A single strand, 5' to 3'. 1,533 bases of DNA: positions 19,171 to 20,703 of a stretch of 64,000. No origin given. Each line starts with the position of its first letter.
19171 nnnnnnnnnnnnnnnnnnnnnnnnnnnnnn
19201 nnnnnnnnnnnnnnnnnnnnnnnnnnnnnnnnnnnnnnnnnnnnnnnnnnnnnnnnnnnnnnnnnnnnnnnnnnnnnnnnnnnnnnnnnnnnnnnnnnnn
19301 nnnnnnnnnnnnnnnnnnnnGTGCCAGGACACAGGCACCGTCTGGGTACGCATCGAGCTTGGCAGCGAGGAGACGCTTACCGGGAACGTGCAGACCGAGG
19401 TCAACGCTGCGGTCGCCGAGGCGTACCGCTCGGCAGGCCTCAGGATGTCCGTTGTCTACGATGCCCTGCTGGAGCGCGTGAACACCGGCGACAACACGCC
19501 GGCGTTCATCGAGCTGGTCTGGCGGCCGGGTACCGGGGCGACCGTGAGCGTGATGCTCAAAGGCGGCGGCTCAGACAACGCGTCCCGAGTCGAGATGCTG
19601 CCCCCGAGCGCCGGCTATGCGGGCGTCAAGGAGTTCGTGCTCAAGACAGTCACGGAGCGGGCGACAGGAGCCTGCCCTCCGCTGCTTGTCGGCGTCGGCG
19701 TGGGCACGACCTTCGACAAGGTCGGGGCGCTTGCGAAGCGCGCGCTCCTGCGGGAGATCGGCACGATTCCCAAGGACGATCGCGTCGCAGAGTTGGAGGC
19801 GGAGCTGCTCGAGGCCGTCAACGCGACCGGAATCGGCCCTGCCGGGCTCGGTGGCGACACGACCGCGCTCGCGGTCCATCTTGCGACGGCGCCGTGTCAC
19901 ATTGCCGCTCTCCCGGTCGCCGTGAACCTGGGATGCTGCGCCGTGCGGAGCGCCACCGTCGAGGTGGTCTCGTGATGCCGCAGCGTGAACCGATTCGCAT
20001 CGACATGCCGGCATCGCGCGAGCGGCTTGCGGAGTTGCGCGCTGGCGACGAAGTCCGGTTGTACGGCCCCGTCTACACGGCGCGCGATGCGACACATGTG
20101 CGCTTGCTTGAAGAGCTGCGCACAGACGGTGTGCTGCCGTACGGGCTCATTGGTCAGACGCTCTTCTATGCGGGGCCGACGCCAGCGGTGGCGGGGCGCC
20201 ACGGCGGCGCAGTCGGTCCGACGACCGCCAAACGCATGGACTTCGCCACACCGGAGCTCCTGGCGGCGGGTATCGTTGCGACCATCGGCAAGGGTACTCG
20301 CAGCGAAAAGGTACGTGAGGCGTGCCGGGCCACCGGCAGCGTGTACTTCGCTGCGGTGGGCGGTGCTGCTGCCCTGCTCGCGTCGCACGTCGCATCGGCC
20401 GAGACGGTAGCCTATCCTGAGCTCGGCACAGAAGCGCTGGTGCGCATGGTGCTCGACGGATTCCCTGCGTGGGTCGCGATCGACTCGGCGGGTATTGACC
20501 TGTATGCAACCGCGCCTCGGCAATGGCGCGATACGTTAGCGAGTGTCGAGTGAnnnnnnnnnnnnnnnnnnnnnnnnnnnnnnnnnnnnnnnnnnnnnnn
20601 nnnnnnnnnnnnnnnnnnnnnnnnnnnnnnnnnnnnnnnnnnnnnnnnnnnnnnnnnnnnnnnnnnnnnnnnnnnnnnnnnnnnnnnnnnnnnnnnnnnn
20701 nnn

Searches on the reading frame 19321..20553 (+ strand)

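Call 17: search_protein_families(library=ncbifam, proteins=[window:19321-20553:+], max_evalue=0.00001)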
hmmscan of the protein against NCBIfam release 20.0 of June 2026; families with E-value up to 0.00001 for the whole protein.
window:19321-20553:+ (410 aa): 8 families
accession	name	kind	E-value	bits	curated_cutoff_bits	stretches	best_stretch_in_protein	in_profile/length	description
NF005310.0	PRK06842.1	equivalog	8.9e-53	178.8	238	1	225-406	3-184/185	Fe-S-containing hydro-lyase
TIGR00723.1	ttdB_fumA_fumB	subfamily_domain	2.7e-42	144.6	145.15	1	235-396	2-168/169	FumA C-terminus/TtdB family hydratase beta subunit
NF011919.0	PRK15390.1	equivalog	4.3e-28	97.9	1105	1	233-396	371-536/548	class I fumarate hydratase FumA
NF011921.0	PRK15392.1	equivalog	5.8e-28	97.7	1060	1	232-402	369-541/550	class I fumarate hydratase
NF004708.0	PRK06043.1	equivalog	1.3e-27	96.6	269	1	227-406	5-187/192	fumarate hydratase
NF011920.0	PRK15391.1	subfamily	1.4e-27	96.2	1094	1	242-396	380-536/548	class I fumarate hydratase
NF006253.0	PRK08395.1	equivalog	7.4e-26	90.8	244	1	225-396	3-164/166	fumarate hydratase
NF006082.0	PRK08228.1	equivalog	3.8e-20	72.2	264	1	228-402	7-186/205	L(+)-tartrate dehydratase subunit beta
